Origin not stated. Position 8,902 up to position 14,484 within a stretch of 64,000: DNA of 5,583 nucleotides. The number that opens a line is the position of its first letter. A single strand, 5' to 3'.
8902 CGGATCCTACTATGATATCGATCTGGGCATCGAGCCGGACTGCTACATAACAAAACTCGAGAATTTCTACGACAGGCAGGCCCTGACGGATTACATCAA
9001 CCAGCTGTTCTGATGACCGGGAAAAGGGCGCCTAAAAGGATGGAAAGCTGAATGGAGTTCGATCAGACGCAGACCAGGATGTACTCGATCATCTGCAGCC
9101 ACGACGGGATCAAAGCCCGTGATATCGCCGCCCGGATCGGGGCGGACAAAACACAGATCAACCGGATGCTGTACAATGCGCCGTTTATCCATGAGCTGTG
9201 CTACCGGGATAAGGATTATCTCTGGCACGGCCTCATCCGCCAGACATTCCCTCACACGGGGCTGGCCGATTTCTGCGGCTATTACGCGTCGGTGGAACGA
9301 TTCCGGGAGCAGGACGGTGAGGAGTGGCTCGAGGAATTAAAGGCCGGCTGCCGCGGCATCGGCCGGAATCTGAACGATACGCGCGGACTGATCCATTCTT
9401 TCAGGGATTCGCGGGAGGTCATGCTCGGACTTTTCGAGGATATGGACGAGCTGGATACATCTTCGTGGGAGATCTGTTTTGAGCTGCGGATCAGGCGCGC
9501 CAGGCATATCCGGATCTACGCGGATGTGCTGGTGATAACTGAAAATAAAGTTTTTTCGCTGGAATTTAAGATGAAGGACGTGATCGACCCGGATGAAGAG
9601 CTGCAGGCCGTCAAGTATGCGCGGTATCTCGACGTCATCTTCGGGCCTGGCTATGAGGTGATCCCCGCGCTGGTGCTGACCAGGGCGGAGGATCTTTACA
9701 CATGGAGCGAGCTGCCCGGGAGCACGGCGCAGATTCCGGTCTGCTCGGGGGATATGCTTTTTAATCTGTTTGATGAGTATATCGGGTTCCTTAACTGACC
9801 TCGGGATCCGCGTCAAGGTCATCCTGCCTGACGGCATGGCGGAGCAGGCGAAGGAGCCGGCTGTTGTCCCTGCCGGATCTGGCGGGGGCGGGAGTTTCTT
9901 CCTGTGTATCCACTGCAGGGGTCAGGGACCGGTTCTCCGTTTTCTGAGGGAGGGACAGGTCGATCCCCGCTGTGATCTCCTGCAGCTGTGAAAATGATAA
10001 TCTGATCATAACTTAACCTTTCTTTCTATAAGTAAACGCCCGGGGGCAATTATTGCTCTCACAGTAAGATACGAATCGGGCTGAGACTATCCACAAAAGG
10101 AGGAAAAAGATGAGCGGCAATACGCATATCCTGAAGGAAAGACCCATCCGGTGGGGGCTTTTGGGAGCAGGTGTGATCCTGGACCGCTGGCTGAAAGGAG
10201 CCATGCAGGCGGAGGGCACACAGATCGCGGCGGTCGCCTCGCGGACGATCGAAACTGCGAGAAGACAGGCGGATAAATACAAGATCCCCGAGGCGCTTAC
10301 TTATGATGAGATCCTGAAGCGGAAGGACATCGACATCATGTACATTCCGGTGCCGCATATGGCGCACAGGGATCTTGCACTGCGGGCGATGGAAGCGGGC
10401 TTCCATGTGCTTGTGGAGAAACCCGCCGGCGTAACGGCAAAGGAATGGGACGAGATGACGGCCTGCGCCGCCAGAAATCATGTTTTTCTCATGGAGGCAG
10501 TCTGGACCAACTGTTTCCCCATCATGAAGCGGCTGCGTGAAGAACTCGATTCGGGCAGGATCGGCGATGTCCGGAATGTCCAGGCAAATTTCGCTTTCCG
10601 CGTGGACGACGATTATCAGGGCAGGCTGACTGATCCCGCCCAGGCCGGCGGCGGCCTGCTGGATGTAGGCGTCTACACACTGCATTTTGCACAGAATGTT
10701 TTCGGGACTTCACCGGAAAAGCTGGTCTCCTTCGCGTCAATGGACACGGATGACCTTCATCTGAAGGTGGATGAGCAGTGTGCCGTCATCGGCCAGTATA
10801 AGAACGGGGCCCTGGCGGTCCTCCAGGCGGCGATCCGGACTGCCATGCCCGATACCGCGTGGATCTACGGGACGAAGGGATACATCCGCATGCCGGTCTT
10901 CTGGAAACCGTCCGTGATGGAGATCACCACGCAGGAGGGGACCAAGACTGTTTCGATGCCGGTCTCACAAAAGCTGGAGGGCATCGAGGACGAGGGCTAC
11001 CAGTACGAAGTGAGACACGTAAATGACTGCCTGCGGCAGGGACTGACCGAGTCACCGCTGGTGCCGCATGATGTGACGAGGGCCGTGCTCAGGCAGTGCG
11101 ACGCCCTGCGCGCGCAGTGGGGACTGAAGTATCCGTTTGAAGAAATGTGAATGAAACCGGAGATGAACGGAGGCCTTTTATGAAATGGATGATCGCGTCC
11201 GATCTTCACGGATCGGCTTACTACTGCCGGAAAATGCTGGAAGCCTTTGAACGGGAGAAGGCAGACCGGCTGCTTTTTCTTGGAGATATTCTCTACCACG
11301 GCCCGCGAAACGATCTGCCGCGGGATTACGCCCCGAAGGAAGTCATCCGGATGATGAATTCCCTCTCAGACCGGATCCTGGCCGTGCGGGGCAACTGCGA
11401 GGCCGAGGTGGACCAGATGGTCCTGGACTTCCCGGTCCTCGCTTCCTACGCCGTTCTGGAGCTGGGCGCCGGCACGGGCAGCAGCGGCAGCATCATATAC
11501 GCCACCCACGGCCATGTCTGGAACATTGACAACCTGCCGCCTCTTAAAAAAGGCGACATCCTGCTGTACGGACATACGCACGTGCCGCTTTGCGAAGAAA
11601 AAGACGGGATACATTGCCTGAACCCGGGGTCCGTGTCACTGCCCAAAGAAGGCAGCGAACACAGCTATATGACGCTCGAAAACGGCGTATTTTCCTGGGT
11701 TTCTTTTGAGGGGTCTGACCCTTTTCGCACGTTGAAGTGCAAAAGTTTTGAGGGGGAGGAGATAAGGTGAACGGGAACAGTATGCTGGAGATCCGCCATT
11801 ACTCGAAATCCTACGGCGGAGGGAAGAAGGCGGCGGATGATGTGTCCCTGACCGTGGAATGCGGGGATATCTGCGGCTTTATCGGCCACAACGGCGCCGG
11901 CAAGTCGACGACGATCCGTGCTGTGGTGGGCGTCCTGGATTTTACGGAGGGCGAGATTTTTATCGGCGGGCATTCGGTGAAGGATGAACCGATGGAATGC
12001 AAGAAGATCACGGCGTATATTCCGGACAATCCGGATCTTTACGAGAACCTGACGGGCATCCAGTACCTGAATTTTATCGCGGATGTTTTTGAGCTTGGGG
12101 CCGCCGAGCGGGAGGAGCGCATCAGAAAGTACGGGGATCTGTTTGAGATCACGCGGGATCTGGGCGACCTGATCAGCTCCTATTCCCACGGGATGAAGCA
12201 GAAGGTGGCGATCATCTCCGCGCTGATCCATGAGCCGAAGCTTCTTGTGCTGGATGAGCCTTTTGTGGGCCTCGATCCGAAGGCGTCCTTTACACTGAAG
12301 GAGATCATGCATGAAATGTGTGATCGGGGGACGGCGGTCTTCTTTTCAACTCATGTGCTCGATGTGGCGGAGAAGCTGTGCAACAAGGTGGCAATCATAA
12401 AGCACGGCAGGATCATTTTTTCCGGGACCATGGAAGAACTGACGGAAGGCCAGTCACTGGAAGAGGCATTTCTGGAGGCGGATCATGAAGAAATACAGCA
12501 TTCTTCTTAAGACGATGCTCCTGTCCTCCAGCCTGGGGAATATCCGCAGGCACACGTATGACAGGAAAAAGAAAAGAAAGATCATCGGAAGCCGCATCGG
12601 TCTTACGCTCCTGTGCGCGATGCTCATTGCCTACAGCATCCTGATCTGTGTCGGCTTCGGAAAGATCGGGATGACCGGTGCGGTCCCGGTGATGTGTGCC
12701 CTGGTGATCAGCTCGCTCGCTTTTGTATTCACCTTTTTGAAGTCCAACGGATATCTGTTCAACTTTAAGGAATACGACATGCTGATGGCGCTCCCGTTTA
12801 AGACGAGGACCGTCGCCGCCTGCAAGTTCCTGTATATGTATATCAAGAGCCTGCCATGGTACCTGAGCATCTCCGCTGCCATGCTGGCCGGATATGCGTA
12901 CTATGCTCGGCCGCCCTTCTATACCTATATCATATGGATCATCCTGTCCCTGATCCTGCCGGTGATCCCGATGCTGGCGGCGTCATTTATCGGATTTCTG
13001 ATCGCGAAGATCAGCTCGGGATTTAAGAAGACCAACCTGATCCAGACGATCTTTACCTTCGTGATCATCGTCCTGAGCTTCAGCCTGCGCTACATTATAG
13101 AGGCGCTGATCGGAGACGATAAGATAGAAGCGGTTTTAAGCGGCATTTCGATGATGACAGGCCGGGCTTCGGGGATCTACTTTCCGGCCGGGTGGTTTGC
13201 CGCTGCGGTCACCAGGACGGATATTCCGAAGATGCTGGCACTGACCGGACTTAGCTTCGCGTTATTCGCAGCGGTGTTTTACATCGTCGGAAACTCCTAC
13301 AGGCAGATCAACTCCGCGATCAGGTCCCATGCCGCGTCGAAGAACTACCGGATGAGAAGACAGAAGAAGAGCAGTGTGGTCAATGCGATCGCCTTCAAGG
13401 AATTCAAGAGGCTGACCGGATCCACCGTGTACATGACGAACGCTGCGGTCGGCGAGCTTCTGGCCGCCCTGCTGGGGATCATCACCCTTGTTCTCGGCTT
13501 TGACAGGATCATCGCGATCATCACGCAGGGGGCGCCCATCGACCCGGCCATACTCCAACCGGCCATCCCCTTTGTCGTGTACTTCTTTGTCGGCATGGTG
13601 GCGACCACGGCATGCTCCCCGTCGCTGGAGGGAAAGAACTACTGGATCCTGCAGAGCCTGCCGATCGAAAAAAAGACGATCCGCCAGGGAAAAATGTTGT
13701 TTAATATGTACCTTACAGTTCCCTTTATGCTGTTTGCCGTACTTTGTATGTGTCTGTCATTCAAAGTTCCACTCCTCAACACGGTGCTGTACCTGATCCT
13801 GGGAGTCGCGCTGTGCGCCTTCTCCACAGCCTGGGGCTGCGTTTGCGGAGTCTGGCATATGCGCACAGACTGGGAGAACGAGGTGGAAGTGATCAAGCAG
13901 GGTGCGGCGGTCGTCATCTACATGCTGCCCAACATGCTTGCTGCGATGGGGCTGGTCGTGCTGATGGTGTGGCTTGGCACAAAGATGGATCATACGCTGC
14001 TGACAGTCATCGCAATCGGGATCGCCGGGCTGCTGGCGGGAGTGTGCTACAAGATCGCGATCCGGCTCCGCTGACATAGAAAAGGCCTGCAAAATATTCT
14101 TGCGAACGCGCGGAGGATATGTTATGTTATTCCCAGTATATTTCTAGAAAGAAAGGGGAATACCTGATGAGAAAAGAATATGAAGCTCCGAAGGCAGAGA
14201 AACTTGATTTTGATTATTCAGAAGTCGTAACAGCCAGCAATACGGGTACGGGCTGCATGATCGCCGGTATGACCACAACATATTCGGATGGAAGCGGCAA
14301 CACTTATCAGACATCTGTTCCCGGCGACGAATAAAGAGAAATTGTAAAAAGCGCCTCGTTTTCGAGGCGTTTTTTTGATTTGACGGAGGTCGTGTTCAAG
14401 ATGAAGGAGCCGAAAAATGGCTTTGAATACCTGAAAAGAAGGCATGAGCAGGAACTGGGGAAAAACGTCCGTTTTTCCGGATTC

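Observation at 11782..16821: Compact RiPP-type locus: 55-aa precursor-like ORF plus radical SAM/SPASM maturase, flanked by exporters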

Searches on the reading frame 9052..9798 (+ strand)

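Call 72: search_protein_families(library=pfam, proteins=[window:9052-9798:+], max_evalue=0.1)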
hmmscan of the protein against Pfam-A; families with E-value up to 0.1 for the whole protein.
window:9052-9798:+ (248 aa): 2 families
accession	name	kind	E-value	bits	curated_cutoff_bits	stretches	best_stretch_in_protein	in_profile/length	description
PF01978.25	TrmB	-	0.042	14.1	25.6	1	2-40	5-43/68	Sugar-specific transcriptional regulator TrmB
PF13412.12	HTH_24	-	0.078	13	21.9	0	4-39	2-37/48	Winged helix-turn-helix DNA-binding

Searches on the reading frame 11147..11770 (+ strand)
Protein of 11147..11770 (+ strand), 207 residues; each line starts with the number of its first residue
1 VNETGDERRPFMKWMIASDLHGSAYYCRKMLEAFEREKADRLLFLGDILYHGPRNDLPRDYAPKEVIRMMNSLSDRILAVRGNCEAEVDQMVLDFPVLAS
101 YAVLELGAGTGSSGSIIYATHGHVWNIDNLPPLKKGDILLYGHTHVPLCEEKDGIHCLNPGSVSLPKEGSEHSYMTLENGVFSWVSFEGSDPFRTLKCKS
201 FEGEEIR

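Call 3: search_protein_families(library=ncbifam, proteins=[window:11147-11770:+], max_evalue=0.01)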
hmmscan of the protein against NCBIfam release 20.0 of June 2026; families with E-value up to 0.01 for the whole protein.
window:11147-11770:+ (207 aa): 3 families
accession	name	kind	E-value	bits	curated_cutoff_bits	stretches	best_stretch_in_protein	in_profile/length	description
NF006988.0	PRK09453.1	equivalog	3.8e-65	219.1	117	1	12-196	1-179/183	phosphodiesterase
TIGR00040.1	yfcE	subfamily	1.4e-22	80.5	56.25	1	12-180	1-151/158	YfcE family phosphodiesterase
NF001204.0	PRK00166.1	equivalog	0.0013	18.1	176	1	15-85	4-67/276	symmetrical bis(5'-nucleosyl)-tetraphosphatase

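Call 4: search_protein_families(library=pfam, proteins=[window:11147-11770:+], max_evalue=0.01)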
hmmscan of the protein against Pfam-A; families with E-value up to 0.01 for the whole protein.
window:11147-11770:+ (207 aa): 2 families
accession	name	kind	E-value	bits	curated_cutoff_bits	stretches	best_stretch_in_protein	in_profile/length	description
PF12850.12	Metallophos_2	-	2e-21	77.1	27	1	12-178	1-150/154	Calcineurin-like phosphoesterase superfamily domain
PF00149.33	Metallophos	-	5.5e-11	43.7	21.5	1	12-131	1-124/191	Calcineurin-like phosphoesterase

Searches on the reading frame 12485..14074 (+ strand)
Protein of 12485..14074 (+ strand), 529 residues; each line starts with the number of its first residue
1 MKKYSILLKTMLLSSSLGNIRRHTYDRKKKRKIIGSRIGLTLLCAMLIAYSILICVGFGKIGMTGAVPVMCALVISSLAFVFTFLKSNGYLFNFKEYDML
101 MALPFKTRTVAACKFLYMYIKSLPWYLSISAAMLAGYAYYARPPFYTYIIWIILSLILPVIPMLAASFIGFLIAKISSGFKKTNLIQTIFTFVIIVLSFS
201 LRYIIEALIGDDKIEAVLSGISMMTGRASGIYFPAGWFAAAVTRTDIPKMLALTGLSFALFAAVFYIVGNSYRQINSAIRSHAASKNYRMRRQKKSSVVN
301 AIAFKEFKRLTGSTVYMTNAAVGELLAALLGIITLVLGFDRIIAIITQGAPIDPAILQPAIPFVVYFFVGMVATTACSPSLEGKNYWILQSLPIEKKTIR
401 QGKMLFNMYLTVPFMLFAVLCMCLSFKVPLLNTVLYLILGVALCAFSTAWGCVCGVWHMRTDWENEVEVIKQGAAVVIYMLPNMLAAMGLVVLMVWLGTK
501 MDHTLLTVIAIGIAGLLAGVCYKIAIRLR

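Call 3: search_protein_families(library=ncbifam, proteins=[window:12485-14074:+], max_evalue=0.01)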
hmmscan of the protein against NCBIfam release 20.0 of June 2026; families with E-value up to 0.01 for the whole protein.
window:12485-14074:+ (529 aa): 0 families

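Call 4: search_protein_families(library=pfam, proteins=[window:12485-14074:+], max_evalue=0.01)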
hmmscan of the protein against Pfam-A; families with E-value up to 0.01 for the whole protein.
window:12485-14074:+ (529 aa): 1 family
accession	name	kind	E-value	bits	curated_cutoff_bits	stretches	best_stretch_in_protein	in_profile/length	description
PF16949.11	ABC_tran_2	-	1.7e-09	37.5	25.7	1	73-300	55-287/542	Putative ATP-binding cassette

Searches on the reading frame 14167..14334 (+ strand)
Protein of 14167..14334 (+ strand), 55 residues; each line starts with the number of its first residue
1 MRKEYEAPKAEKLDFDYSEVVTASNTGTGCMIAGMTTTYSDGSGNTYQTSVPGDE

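Call 3: search_protein_families(library=ncbifam, proteins=[window:14167-14334:+], max_evalue=0.01)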
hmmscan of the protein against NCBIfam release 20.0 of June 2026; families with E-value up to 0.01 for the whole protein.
window:14167-14334:+ (55 aa): 0 families

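Call 4: search_protein_families(library=pfam, proteins=[window:14167-14334:+], max_evalue=0.01)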
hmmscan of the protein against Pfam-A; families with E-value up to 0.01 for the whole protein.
window:14167-14334:+ (55 aa): 0 families

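Call 5: find_homologous_proteins(query=window:14167-14334:+, max_evalue=10)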
Query window:14167-14334:+ (55 aa): 4 proteins with E <= 10 among 4 candidates.
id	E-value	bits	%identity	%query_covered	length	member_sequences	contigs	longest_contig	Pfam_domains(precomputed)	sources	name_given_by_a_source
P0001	2.8e-29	116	100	100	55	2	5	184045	-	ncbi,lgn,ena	-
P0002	2.8e-28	113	98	100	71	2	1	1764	-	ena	-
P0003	3.4e-6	44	83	53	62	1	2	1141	-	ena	-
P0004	6.6e-4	37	54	82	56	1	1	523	-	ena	-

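Call 20: find_homologous_proteins(query=A2, max_evalue=1)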
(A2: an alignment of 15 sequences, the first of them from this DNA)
Query A2 (15 sequences) (55 aa, profile of the alignment): 227 proteins with E <= 1 among 333 candidates; the best 120 are listed.
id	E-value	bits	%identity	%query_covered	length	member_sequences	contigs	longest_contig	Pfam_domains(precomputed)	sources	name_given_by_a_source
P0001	3.2e-20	90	100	100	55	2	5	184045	-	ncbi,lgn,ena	-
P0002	5.2e-19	86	98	100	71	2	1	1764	-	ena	-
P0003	6.8e-17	79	83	53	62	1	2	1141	-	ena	-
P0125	9.2e-16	76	44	60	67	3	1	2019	-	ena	-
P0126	6.5e-15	73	20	80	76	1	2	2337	-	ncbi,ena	-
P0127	9.6e-15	73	57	51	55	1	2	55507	-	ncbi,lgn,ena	-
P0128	8.5e-14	70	33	93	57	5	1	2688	-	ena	-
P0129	2.1e-13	68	33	93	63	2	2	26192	-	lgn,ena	-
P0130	2.2e-13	68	54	44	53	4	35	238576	-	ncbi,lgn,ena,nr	ncbi:MAG: hypothetical protein IJQ02_16955 [Oscillospiraceae bacterium]|nr:hypothetical protein [Lac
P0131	4.6e-12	64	54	44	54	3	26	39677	-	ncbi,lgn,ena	-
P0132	7.3e-12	63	53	55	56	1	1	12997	-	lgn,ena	-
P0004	8.4e-12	63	54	82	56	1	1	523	-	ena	-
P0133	1.1e-11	63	56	49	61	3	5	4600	-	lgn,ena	-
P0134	1.2e-11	63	38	71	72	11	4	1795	-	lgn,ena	-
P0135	1.3e-11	63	37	87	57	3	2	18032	-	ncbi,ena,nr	ncbi:MAG: hypothetical protein IIY55_10710 [Blautia sp.]|nr:hypothetical protein [Blautia sp.]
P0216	1.5e-8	53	45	100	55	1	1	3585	-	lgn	-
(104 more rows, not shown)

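Call 56: search_protein_representatives(alignment_id=A4)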
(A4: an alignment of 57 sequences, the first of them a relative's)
Query: 57 sequences, 64 profile positions. Proteins with E-value up to 0.001 (for the whole library): 1050; up to 1e-10: 130; up to 1e-30: 0. The best 150 are listed.
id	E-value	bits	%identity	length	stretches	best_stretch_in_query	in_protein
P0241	5.4e-15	71.8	-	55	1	1-50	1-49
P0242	6.4e-15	71.6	-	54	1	1-48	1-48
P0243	1.0e-14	70.9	-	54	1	1-49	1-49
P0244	3.7e-14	69.2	-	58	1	1-51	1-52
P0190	3.7e-14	69.2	-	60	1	1-58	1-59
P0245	4.5e-14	68.9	-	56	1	1-58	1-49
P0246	5.9e-14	68.5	-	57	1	1-54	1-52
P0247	7.8e-14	68.1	-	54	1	1-52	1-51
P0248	1.0e-13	67.7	-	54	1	1-50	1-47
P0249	1.1e-13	67.6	-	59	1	1-59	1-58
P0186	2.2e-13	66.7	-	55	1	1-59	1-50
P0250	3.3e-13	66.1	-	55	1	1-53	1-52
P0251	3.5e-13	66.0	-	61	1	1-58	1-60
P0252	4.0e-13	65.9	-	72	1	1-56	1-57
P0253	4.3e-13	65.8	-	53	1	1-49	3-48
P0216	2.3e-11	60.2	-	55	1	2-48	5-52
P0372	1.2e-10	57.9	-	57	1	1-33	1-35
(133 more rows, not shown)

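Call 58: find_encoding_contigs(protein=P0372, flank=6000, max_places=3)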
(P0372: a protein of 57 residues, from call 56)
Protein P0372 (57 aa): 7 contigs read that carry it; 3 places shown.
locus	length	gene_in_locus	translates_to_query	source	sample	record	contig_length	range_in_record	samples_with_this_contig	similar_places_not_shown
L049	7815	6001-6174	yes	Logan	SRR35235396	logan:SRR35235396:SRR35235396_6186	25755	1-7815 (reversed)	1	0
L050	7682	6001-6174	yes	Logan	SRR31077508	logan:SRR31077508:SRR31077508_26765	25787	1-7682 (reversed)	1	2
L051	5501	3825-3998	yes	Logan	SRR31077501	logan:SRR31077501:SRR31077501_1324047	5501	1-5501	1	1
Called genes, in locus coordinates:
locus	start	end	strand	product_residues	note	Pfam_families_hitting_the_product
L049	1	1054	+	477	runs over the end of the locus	PF01943:Polysacc_synt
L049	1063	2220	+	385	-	PF04055:Radical_SAM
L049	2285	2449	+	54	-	-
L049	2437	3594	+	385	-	PF04055:Radical_SAM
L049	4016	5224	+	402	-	PF05402:PqqD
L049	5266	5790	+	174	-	-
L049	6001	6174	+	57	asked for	-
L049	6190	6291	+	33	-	-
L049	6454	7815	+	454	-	?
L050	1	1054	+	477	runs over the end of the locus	PF01943:Polysacc_synt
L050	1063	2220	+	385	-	PF04055:Radical_SAM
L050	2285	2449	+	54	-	-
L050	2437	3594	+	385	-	PF04055:Radical_SAM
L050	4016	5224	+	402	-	PF05402:PqqD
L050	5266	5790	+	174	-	-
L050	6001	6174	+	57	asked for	-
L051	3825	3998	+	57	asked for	-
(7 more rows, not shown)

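Call 59: find_encoding_contigs(protein=P0216, flank=6000, max_places=3)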
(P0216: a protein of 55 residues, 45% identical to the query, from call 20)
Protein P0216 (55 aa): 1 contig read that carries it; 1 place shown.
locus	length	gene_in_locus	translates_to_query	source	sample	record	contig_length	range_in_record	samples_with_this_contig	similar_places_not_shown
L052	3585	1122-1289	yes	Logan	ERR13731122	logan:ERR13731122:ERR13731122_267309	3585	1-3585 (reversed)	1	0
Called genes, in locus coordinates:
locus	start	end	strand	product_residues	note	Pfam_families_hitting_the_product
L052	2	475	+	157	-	?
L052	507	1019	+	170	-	-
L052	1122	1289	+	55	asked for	-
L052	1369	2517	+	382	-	PF04055:Radical_SAM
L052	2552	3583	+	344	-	?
